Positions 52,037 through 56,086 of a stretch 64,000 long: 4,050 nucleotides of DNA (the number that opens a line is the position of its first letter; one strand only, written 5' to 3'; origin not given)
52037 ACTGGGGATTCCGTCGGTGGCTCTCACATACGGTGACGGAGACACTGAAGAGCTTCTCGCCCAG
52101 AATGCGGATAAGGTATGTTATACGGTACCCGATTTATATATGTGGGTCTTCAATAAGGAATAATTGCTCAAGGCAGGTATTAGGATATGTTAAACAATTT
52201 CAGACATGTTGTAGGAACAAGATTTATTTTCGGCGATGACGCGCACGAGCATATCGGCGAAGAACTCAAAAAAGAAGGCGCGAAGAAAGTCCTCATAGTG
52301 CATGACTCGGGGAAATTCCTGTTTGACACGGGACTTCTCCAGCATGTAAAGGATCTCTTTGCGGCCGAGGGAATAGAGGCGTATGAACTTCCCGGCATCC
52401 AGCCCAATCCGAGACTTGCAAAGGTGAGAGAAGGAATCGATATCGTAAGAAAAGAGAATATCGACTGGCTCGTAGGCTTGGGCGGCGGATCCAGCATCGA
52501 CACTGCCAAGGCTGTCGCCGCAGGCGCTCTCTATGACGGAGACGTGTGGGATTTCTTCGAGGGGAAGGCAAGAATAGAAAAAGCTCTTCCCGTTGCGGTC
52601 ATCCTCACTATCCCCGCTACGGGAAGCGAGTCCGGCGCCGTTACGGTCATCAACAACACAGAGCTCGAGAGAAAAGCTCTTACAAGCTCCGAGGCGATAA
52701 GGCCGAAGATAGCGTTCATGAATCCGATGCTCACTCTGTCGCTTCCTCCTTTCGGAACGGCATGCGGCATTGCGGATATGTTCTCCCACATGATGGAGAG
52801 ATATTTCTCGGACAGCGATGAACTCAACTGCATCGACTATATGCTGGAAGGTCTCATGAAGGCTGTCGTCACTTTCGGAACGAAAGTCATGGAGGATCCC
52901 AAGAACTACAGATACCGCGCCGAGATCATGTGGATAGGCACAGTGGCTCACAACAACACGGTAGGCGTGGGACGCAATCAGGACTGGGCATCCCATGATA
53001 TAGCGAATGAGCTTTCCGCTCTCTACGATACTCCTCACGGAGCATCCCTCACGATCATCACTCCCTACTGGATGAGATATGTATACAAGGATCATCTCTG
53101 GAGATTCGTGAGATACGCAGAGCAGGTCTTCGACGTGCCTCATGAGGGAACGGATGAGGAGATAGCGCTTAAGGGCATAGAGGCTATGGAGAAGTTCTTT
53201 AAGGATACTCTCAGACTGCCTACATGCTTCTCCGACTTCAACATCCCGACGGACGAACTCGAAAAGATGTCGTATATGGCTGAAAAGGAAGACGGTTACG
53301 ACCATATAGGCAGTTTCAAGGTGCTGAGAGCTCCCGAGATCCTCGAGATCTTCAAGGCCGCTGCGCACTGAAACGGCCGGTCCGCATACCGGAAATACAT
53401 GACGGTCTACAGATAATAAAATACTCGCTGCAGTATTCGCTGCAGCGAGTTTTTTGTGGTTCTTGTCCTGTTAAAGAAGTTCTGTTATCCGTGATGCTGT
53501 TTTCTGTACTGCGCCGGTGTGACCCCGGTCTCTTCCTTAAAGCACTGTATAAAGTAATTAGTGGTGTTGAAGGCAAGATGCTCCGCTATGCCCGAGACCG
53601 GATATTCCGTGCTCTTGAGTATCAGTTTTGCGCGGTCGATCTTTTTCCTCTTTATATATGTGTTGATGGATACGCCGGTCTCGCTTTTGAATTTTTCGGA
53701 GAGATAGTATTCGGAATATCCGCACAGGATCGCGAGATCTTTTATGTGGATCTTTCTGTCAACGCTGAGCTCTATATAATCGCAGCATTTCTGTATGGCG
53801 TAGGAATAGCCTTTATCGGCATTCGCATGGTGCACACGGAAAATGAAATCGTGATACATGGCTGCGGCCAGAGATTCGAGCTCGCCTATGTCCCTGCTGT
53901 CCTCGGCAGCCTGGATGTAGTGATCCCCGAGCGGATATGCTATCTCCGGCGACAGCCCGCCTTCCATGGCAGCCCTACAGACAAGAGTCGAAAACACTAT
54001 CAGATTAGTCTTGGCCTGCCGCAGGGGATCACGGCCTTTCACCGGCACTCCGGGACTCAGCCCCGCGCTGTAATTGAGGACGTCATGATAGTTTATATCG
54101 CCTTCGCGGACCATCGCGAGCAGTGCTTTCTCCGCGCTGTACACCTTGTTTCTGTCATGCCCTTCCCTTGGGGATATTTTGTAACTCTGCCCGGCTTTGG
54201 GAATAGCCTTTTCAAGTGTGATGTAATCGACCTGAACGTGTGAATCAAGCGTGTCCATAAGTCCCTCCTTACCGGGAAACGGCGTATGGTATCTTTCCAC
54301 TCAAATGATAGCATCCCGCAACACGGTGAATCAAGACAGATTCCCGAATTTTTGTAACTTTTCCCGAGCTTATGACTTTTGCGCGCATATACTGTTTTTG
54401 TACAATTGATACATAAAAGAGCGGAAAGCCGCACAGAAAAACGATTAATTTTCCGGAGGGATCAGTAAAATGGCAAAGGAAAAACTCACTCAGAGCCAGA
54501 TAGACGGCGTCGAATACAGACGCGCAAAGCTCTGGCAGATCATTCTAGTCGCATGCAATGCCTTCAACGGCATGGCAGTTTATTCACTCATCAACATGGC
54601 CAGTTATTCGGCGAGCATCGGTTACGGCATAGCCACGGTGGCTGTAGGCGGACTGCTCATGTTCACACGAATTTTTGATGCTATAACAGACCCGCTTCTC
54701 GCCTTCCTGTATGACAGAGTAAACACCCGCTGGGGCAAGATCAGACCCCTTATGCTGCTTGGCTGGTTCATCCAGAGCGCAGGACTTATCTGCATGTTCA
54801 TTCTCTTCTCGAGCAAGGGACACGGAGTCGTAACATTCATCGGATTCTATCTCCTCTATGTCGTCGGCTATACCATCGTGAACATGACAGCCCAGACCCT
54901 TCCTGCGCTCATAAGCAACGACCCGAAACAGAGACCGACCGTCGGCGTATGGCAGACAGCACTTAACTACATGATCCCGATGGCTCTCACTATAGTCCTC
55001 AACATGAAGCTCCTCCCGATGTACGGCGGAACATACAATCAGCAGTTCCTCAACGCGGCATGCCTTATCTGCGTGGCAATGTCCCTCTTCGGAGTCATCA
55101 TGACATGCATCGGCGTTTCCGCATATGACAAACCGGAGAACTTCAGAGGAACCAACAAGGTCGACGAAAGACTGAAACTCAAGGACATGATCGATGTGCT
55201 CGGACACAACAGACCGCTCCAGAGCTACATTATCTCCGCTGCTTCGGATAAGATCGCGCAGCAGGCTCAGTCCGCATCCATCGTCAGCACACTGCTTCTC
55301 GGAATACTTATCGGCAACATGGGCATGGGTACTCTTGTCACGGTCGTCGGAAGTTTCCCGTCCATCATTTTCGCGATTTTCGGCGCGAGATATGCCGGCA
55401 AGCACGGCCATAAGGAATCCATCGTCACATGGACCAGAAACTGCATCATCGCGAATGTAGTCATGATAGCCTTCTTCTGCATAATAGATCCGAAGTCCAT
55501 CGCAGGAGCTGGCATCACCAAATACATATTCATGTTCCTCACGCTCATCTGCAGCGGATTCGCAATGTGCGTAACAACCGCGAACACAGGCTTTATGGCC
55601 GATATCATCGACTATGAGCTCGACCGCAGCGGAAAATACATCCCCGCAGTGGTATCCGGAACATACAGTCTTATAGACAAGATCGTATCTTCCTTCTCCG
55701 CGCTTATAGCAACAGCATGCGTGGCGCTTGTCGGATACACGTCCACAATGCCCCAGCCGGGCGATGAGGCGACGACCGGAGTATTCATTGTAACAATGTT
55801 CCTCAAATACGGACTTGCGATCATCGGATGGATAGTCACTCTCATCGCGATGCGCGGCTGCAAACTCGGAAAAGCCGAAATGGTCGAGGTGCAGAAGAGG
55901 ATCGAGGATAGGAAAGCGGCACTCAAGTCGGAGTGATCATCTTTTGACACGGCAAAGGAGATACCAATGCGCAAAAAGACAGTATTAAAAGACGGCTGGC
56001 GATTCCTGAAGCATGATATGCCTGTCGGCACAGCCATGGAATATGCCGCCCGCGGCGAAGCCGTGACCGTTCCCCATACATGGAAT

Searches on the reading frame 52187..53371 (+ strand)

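Call 47: search_protein_families(library=pfam, proteins=[window:52187-53371:+], max_evalue=0.00001)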
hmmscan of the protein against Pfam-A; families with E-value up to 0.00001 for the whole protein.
window:52187-53371:+ (394 aa): 3 families
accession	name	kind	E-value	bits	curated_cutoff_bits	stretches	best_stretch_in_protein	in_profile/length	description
PF00465.25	Fe-ADH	-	7.8e-42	143.2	31.3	1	11-180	2-168/168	Iron-containing alcohol dehydrogenase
PF25137.1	ADH_Fe_C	-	3.4e-26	92.6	27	1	192-392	2-193/194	Fe-containing alcohol dehydrogenase family, C-terminal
PF13685.12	Fe-ADH_2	-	5.4e-11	43.1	28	1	15-112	2-95/149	Iron-containing alcohol dehydrogenase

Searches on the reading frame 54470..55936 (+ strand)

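Call 47: search_protein_families(library=pfam, proteins=[window:54470-55936:+], max_evalue=0.00001)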
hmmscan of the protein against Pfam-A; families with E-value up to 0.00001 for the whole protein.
window:54470-55936:+ (488 aa): 1 family
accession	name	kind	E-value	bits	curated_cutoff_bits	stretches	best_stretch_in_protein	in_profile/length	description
PF13347.12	MFS_2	-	1.5e-37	129.6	27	1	52-461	28-420/427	MFS/sugar transport protein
